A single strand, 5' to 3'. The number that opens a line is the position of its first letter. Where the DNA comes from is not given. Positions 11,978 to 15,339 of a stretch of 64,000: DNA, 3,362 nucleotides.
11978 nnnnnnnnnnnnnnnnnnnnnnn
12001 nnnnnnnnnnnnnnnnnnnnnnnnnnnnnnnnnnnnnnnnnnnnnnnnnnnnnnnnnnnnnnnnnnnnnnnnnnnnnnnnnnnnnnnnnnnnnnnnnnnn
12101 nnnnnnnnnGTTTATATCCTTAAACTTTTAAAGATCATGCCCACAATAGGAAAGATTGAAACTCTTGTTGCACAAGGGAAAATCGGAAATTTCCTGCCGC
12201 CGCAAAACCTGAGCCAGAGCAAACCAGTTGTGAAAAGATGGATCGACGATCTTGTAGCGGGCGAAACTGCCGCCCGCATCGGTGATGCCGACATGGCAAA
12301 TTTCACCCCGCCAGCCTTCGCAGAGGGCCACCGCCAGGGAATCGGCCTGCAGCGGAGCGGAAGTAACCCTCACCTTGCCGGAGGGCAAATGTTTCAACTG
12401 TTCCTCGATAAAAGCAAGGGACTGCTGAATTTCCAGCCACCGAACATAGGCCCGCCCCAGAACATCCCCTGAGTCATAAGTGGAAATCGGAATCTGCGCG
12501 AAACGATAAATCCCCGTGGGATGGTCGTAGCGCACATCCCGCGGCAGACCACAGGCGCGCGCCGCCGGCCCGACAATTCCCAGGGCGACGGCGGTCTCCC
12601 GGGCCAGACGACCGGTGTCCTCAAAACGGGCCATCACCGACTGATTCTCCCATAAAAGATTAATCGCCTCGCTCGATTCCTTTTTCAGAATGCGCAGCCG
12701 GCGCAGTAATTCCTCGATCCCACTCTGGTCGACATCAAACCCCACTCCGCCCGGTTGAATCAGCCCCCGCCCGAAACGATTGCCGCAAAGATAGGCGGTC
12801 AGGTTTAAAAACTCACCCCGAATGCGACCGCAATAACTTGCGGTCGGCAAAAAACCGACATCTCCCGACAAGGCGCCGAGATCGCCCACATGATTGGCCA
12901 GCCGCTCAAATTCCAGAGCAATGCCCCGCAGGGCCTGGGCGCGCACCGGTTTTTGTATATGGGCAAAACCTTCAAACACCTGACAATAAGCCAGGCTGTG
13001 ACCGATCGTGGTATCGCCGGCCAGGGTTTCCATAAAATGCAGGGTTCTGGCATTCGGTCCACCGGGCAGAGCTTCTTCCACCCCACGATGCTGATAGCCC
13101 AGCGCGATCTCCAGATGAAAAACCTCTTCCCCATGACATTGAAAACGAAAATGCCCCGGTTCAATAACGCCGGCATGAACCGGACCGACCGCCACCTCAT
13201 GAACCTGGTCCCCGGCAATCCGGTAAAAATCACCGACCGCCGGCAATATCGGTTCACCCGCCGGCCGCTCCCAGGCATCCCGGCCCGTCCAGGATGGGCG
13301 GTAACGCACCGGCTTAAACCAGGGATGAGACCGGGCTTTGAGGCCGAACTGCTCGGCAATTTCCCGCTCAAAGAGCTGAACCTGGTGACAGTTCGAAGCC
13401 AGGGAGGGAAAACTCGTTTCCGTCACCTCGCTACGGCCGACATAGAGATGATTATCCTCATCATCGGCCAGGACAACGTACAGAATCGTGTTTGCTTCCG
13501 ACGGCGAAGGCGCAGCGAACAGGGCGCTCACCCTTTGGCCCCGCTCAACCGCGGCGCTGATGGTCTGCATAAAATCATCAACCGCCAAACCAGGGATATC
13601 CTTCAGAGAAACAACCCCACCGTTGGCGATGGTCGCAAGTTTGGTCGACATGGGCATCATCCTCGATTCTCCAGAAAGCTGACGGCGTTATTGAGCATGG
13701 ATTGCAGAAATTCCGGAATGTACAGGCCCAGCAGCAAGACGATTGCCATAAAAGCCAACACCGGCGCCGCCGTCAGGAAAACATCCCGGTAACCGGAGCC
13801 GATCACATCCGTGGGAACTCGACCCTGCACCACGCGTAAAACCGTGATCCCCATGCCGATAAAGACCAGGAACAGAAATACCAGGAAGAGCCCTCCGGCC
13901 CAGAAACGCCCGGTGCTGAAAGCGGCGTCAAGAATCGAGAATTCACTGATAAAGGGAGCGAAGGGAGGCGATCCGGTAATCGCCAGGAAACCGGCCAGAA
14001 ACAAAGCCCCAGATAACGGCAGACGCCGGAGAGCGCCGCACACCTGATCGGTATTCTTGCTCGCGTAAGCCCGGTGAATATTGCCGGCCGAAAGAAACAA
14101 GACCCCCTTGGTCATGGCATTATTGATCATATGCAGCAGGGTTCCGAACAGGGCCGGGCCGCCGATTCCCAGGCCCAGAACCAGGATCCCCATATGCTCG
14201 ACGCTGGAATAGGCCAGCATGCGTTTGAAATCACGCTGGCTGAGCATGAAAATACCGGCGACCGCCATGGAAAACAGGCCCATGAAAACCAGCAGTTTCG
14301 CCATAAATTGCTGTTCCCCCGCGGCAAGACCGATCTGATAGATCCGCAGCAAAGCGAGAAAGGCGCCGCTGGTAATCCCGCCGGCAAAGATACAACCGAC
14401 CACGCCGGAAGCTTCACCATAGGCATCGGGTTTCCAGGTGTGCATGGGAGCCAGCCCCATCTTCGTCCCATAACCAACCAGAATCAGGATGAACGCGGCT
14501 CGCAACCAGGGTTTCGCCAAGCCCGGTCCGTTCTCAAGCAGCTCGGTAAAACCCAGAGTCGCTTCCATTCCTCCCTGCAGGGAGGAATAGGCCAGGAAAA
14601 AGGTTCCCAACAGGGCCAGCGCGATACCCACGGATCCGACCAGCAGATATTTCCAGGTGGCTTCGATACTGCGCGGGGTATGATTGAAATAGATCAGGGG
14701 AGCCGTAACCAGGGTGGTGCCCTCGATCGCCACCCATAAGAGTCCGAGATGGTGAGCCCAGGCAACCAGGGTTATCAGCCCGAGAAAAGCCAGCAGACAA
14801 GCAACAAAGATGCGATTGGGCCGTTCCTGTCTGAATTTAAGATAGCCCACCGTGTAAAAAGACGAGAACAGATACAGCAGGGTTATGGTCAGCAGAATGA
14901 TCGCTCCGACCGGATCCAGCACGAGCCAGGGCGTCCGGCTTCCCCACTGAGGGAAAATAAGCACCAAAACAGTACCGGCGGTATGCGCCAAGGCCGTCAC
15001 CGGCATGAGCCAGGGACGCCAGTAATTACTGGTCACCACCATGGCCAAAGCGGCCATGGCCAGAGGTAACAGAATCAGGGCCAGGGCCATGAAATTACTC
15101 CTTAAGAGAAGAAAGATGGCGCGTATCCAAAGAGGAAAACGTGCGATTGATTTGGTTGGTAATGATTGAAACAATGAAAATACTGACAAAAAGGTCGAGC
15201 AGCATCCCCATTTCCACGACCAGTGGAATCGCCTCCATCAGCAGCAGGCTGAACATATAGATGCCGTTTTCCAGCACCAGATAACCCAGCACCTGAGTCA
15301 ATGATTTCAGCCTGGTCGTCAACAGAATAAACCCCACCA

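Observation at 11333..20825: Ehr-like complex I / group-4-hydrogenase-related operon whose catalytic subunit has no [NiFe] ligand motifs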

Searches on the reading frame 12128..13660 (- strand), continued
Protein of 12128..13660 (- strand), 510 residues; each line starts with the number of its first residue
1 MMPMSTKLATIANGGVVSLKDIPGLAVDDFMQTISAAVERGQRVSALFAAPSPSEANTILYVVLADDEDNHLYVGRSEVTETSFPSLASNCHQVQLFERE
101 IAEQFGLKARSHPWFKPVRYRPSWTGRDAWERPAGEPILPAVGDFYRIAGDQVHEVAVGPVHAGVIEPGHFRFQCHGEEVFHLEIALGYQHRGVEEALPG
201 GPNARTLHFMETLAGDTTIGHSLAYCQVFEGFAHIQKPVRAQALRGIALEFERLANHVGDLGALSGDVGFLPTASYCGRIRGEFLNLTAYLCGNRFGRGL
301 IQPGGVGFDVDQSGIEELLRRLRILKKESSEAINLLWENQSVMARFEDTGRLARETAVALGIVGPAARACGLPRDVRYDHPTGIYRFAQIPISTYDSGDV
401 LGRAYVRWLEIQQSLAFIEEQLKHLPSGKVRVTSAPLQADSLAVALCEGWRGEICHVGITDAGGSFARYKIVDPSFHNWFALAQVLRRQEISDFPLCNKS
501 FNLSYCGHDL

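Call 44: predict_structure(alignment_id=A2)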
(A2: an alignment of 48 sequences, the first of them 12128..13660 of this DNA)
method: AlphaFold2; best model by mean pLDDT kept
length: 510 residues; sequences in the alignment: 48
mean_pLDDT: 78.5   pTM: 0.85
mean pLDDT of the five models: 78.5, 77.0, 76.9, 76.4, 71.4
residues with pLDDT >= 90: 186; 70-90: 193; 50-70: 74; < 50: 57
segments of 3 or more residues with pLDDT < 50: 1-3, 141-145, 158-170, 185-188, 381-383, 386-394, 494-510
pLDDT, mean of each block of 10 residues (from residue 1): 64 92 95 93 93 89 88 94 91 86 90 71 84 70 49 48 33 61 53 87 91 78 93 91 90 85 71 78 91 86 92 96 94 84 77 83 80 66 46 61 83 89 92 92 87 89 96 70 65 44 30
secondary structure, 60 per line:
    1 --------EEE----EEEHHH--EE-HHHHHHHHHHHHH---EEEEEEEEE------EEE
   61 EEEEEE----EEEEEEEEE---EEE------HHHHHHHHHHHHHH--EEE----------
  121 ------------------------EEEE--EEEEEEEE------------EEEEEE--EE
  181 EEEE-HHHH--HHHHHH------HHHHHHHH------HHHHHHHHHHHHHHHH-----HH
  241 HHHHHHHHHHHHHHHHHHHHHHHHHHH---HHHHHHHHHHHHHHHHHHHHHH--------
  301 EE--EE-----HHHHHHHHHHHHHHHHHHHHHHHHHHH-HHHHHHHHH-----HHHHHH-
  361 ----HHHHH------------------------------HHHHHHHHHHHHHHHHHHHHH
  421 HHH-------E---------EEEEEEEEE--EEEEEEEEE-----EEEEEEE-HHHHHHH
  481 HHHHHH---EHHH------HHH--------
elements in order: E9-11 E16-18 H27-39 E43-51 E58-66 E71-79 E83-85 H92-105 E108-110 E145-148 E151-158 E171-176 E179-184 H186-189 H192-197 H204-211 H218-233 H239-267 H271-292 H312-338 H340-348 H354-359 H365-369 H400-423 E441-449 E452-460 E466-472 H474-486

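Call 46: fold_search(model_id=the predicted structure, library=pdb)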
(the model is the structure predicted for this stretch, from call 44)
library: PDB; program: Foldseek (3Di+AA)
matches with E <= 10: 570; with E <= 0.001: 223
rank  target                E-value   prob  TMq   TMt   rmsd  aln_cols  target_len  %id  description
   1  7z0s_E                3.7e-26  1.00  0.83  0.80   4.1       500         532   28  Structure of the Escherichia coli formate hydrogenlyase complex (anaerobic preparation, without formate dehydrogenase  (released 2022-09-28)
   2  7q5y_B                2.1e-20  1.00  0.79  0.70   6.9       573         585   18  Structure of NADH:ubichinon oxidoreductase (complex I) of the hyperthermophilic eubacterium Aquifex aeolicus (released 2022-11-16)
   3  7z7t_C                4.2e-20  1.00  0.80  0.70   4.9       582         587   17  Complex I from E. coli, LMNG-purified, under Turnover at pH 6, Open state (released 2022-09-21)
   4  7p7l_C                6.3e-20  1.00  0.79  0.69   5.3       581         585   18  Complex I from E. coli, DDM/LMNG-purified, with NADH and FMN, Open state (released 2022-09-21)
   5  7p63_C                8.0e-20  1.00  0.79  0.69   5.4       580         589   17  Complex I from E. coli, DDM/LMNG-purified, under Turnover at pH 6, Closed state (released 2022-09-21)
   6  7z7r_C                8.4e-20  1.00  0.81  0.71   4.9       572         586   17  Complex I from E. coli, LMNG-purified, Apo, Open-ready state (released 2022-09-21)
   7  7z84_C                9.8e-20  1.00  0.78  0.69   4.9       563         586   18  Complex I from E. coli, DDM/LMNG-purified, under Turnover at pH 8, Open-ready state (released 2022-09-21)
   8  7p7j_C                9.8e-20  1.00  0.79  0.70   5.2       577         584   17  Complex I from E. coli, DDM/LMNG-purified, with DQ, Open state (released 2022-09-21)
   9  7p7k_C                1.9e-19  1.00  0.77  0.69   4.9       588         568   16  Complex I from E. coli, DDM/LMNG-purified, with DQ, Resting state (released 2022-09-21)
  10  7p64_C                2.4e-19  1.00  0.80  0.70   5.0       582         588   17  Complex I from E. coli, DDM/LMNG-purified, under Turnover at pH 6, Open state (released 2022-09-21)
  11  7zci_C                3.2e-19  1.00  0.77  0.68   6.0       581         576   16  Complex I from E. coli, LMNG-purified, under Turnover at pH 6, Resting state (released 2022-09-21)
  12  7z7v_C                6.6e-19  1.00  0.79  0.69   4.7       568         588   18  Complex I from E. coli, LMNG-purified, under Turnover at pH 6, Open-ready state (released 2022-09-21)
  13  7nyr_D                7.7e-19  1.00  0.76  0.67   5.4       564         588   18  Respiratory complex I from Escherichia coli - conformation 1 (released 2021-08-25)
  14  7p69_C                1.5e-18  1.00  0.76  0.68   5.4       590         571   16  Complex I from E. coli, DDM/LMNG-purified, under Turnover at pH 6, Resting state (released 2022-09-21)
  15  7nz1_D                2.2e-18  1.00  0.79  0.71   5.0       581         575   16  Respiratory complex I from Escherichia coli - focused refinement of cytoplasmic arm (released 2021-08-18)
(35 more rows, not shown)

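Call 51: search_protein_representatives(protein=window:12128-13660:-)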
Query: 510 residues. Proteins with E-value up to 0.001 (for the whole library): 6294; up to 1e-10: 3414; up to 1e-30: 894. The best 150 are listed.
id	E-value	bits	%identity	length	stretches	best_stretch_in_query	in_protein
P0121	5.3e-187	639.2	58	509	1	14-510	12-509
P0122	3.5e-179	613.4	67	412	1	82-510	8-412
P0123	5.1e-153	527.0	52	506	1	10-510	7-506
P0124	1.9e-145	502.1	56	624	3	142-425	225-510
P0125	2.5e-144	498.4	54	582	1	69-510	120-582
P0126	2.5e-142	491.8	48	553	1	16-508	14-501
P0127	5.1e-141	487.4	55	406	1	4-405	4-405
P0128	5.6e-140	484.0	51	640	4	143-398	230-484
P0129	1.7e-134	465.9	50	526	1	11-510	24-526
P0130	1.5e-131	456.2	57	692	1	43-411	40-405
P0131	1.7e-131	456.0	55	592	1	46-453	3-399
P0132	4.8e-131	454.5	50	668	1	11-487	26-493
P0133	1.2e-129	450.0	51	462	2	140-510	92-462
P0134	5.7e-128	444.4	57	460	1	8-366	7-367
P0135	1.6e-127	442.9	45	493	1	11-510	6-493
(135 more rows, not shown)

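Call 66: search_dna_similar(query=window:12128-13660:-, collection=plasmids, mode=protein, max_rows=25)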
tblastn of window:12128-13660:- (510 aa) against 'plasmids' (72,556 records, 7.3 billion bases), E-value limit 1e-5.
Records with a match: 247; places in all: 265; records where one place covers at least 80% of the query: 103.
Best place of each record, by identity: <60% 247.
By first word of the organism name: Sinorhizobium 72; Rhizobium 48; Azospirillum 16; Ensifer 11; Burkholderia 7; Cupriavidus 6; Escherichia 6; Klebsiella 6; Acinetobacter 5; Paraburkholderia 4; and 47 more.
By predicted mobility (MOB-suite, as given by PLSDB): non-mobilizable 135; conjugative 80; mobilizable 32.
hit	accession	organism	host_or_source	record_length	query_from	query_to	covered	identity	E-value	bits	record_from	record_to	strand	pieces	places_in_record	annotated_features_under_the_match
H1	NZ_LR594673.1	Variovorax sp. PBL-E5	linuron-contaminated soil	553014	16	510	97%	37.3%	6e-96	325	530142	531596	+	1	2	NADH-quinone oxidoreductase subunit C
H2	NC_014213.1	Allomeiothermus silvanus DSM 9946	hot spring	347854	80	510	85%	40.8%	1e-75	266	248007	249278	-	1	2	NADH-quinone oxidoreductase subunit C | NADH dehydrogenase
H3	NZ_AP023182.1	Paraburkholderia sp. PGU19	Physopelta gutta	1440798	30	510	94%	36.4%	1e-73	261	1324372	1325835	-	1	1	record has no annotation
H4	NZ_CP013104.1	Paraburkholderia caribensis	-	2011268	30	510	94%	36.4%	5e-73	259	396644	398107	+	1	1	none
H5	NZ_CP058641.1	Rhodococcus sp. ZPP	cell culture,soil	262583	25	510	95%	35.9%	2e-74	263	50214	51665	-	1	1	NADH-quinone oxidoreductase subunit C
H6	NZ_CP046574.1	Rhodococcus sp. WAY2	cell culture,bacterial consortium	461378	25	510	95%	35.9%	2e-74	263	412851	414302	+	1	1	NADH-quinone oxidoreductase subunit C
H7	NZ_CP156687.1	Burkholderia stagnalis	Bacterial cells,soils collected in ...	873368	33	510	94%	36.5%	4e-65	236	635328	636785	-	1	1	NADH-quinone oxidoreductase subunit C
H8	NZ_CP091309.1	Burkholderia pyrrocinia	-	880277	57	510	89%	37.8%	2e-64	234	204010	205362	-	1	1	NADH-quinone oxidoreductase subunit C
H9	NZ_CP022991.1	Paraburkholderia aromaticivorans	-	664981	28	510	95%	35.3%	6e-72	256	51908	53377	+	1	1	NADH-quinone oxidoreductase subunit C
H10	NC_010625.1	Paraburkholderia phymatum STM815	-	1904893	30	510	94%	35.3%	9e-71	252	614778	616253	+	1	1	record has no annotation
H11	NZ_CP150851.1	Burkholderia pyrrocinia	-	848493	57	510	89%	37.3%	8e-63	229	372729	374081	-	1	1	NADH-quinone oxidoreductase subunit C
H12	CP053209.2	Rhizobium leguminosarum bv. trifolii TA1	Trifolium spumosum L. (Annual ...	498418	4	510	99%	33.4%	2e-59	219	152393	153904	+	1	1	hydrogenase expression protein HypE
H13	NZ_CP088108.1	Rhizobium ruizarguesonis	cell culture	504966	4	510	99%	33.4%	2e-59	219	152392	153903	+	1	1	NADH-quinone oxidoreductase subunit C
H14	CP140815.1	Rhizobium ruizarguesonis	Trifolium pratense,whole organism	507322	4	510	99%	33.4%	2e-59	219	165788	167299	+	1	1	NADH-quinone oxidoreductase subunit C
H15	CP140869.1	Rhizobium ruizarguesonis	Trifolium pratense,whole organism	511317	4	510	99%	33.4%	2e-59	219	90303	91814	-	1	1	NADH-quinone oxidoreductase subunit C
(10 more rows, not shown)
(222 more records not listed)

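Call 67: get_annotated_region(hit=H13, flank=8000)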
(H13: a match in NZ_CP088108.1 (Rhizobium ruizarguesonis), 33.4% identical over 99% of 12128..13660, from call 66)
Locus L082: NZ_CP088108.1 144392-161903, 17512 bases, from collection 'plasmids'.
description: Rhizobium ruizarguesonis strain TA1 plasmid pTA1_4, complete sequence
organism: Rhizobium ruizarguesonis (NCBI taxid 2081791)
taxonomy: Bacteria; Pseudomonadota; Alphaproteobacteria; Hyphomicrobiales; Rhizobiaceae; Rhizobium; Rhizobium ruizarguesonis
host: -; source: cell culture; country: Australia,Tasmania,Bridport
typing (MOB-suite, as given by PLSDB): conjugative; relaxase MOBQ; mating-pair formation MPF_T
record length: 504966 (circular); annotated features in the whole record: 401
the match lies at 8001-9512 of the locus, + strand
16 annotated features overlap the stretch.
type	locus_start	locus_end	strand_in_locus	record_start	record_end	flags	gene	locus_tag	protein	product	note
CDS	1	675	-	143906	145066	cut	-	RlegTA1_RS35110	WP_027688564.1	iron-containing alcohol dehydrogenase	-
CDS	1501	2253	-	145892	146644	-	-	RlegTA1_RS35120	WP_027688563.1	YoaK family protein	-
CDS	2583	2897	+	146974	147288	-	-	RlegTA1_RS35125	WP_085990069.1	helix-turn-helix transcriptional regulator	-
CDS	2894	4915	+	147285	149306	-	hyfB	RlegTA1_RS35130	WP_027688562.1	hydrogenase 4 subunit B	GO:0042773 - ATP synthesis coupled electron transport [Evidence IEA]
CDS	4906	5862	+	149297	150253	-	-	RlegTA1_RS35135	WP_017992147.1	NADH-quinone oxidoreductase subunit H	-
CDS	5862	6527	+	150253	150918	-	-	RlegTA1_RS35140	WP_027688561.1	hydrogenase-4 component E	-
CDS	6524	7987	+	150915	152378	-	-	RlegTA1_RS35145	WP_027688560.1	hydrogenase 4 subunit F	-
CDS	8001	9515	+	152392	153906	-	-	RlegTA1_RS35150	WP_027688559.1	NADH-quinone oxidoreductase subunit C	-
CDS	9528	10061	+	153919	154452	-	nuoB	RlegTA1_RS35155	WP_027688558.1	NADH-quinone oxidoreductase subunit NuoB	-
CDS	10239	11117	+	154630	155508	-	-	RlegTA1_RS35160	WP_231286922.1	DUF4365 domain-containing protein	-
CDS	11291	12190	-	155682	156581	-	-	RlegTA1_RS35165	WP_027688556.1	universal stress protein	-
CDS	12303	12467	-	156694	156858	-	-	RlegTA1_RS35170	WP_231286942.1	hypothetical protein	-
CDS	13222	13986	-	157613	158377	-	-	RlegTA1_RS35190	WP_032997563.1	GntR family transcriptional regulator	-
CDS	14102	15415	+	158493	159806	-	-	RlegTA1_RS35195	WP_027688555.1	M20/M25/M40 family metallo-hydrolase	-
CDS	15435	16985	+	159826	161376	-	-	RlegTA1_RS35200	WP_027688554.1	ABC transporter substrate-binding protein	-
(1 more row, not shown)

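Call 68: get_annotated_region(hit=H1, flank=8000)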
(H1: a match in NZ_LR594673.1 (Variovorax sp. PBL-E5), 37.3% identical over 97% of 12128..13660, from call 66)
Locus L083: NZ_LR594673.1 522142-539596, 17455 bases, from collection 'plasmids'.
description: Variovorax sp. PBL-E5 plasmid 3
organism: Variovorax sp. PBL-E5 (NCBI taxid 434014)
taxonomy: Bacteria; Pseudomonadota; Betaproteobacteria; Burkholderiales; Comamonadaceae; Variovorax; Variovorax sp. PBL-E5
host: -; source: linuron-contaminated soil; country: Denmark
typing (MOB-suite, as given by PLSDB): non-mobilizable
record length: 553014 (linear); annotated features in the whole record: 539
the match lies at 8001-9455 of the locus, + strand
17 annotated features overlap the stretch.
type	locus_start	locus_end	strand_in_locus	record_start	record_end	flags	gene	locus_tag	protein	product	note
CDS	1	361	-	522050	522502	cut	-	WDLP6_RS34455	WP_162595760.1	nuclear transport factor 2 family protein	-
CDS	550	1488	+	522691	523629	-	-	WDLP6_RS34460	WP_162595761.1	SDR family oxidoreductase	-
CDS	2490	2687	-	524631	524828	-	-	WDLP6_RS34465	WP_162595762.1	ribbon-helix-helix protein, CopG family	GO:0006355 - regulation of DNA-templated transcription [Evidence IEA]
CDS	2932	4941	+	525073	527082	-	-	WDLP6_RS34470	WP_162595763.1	proton-conducting transporter membrane subunit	-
CDS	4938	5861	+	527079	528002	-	-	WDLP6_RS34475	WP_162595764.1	NADH-quinone oxidoreductase subunit H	-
CDS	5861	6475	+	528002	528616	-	-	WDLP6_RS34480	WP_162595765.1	hypothetical protein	-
CDS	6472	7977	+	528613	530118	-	-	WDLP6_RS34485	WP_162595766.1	proton-conducting transporter membrane subunit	-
CDS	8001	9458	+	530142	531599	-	-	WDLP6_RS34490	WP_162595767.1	NADH-quinone oxidoreductase subunit C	-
CDS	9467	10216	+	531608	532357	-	-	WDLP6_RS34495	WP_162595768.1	4Fe-4S binding protein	-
CDS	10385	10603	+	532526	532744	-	-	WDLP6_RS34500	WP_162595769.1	hypothetical protein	-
CDS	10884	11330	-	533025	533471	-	-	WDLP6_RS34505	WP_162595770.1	universal stress protein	-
CDS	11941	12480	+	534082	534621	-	-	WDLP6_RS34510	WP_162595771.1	hypothetical protein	-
CDS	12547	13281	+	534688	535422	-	-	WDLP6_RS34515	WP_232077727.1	fused MFS/spermidine synthase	-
CDS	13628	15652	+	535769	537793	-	hyfB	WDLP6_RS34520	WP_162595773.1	hydrogenase 4 subunit B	GO:0042773 - ATP synthesis coupled electron transport [Evidence IEA]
CDS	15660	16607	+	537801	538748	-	-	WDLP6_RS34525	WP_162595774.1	NADH-quinone oxidoreductase subunit H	-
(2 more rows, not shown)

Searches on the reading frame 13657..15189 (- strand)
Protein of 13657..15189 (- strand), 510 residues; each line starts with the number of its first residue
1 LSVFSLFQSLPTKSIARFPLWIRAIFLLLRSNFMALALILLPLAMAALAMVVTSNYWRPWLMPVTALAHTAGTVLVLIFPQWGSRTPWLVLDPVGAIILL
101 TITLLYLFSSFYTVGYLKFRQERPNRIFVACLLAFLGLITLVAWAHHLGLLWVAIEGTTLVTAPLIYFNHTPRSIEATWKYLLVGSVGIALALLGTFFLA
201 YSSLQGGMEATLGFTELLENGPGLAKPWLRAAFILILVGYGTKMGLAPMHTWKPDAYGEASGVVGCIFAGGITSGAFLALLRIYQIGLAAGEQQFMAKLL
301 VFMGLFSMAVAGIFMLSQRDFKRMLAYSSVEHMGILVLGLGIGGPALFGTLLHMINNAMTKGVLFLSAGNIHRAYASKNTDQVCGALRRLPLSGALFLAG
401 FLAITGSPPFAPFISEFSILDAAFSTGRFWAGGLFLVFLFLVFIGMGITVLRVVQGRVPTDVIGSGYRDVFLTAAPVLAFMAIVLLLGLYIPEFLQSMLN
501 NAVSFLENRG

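Call 4: search_protein_families(library=pfam, proteins=[window:13657-15189:-], max_evalue=0.01)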
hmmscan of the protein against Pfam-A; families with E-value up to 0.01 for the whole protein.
window:13657-15189:- (510 aa): 1 family
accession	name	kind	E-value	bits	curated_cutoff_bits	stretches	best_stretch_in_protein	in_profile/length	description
PF00361.26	Proton_antipo_M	-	9.9e-45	153.4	21.5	1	145-434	1-286/294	NADH:quinone oxidoreductase/Mrp antiporter, TM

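Call 5: search_protein_families(library=ncbifam, proteins=[window:13657-15189:-], max_evalue=0.01)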
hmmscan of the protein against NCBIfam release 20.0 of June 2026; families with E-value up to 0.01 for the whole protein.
window:13657-15189:- (510 aa): 71 families (the best 25 are shown)
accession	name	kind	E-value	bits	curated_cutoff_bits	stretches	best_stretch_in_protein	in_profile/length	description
NF005044.0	PRK06458.1-4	equivalog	9.1e-91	305.3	610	1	81-505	62-493/531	hydrogenase 4 subunit F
NF005045.0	PRK06458.1-5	equivalog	2e-74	251.4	543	1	41-506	10-482/484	hydrogenase 4 subunit F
NF005043.0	PRK06458.1-3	equivalog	3.3e-71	240.7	533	1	35-505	9-481/483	hydrogenase 4 subunit F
NF006427.0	PRK08676.1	equivalog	6.4e-69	233.1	511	1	64-504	35-481/486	hydrogenase membrane subunit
NF005041.0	PRK06458.1-1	equivalog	6.7e-68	230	951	1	86-503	67-491/526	hydrogenase 4 subunit F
NF005042.0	PRK06458.1-2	equivalog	3.4e-60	204.4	437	1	68-462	32-410/439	hydrogenase 4 subunit F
NF005086.0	PRK06521.1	equivalog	9.8e-47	159.8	667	1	63-431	51-422/669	hydrogenase 4 subunit B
NF006241.0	PRK08377.1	equivalog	5.2e-43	147.8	645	1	88-496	73-468/494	NADH dehydrogenase subunit N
TIGR01972.1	NDH_I_M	subfamily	7e-41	140.4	263.8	1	94-504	79-480/486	NADH-quinone oxidoreductase subunit M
NF006240.0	PRK08376.1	subfamily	4e-38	131.6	662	1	85-431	83-434/521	putative monovalent cation/H+ antiporter subunit D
NF005561.0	PRK07234.1-1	equivalog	5.2e-38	131.1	718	1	91-436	78-421/569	putative monovalent cation/H+ antiporter subunit D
TIGR01770.1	NDH_I_N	subfamily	8.3e-37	127.3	332.6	1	48-437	19-415/472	NADH-quinone oxidoreductase subunit NuoN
NF005140.0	PRK06589.1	equivalog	2e-36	125.9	470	1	88-448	78-428/489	putative monovalent cation/H+ antiporter subunit D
NF004920.0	PRK06277.1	equivalog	3.3e-34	118.5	578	1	93-500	72-469/478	energy conserving hydrogenase EhbF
NF004442.0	PRK05777.1-5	equivalog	7.6e-33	114.2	523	1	44-454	22-429/483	NADH-quinone oxidoreductase subunit NuoN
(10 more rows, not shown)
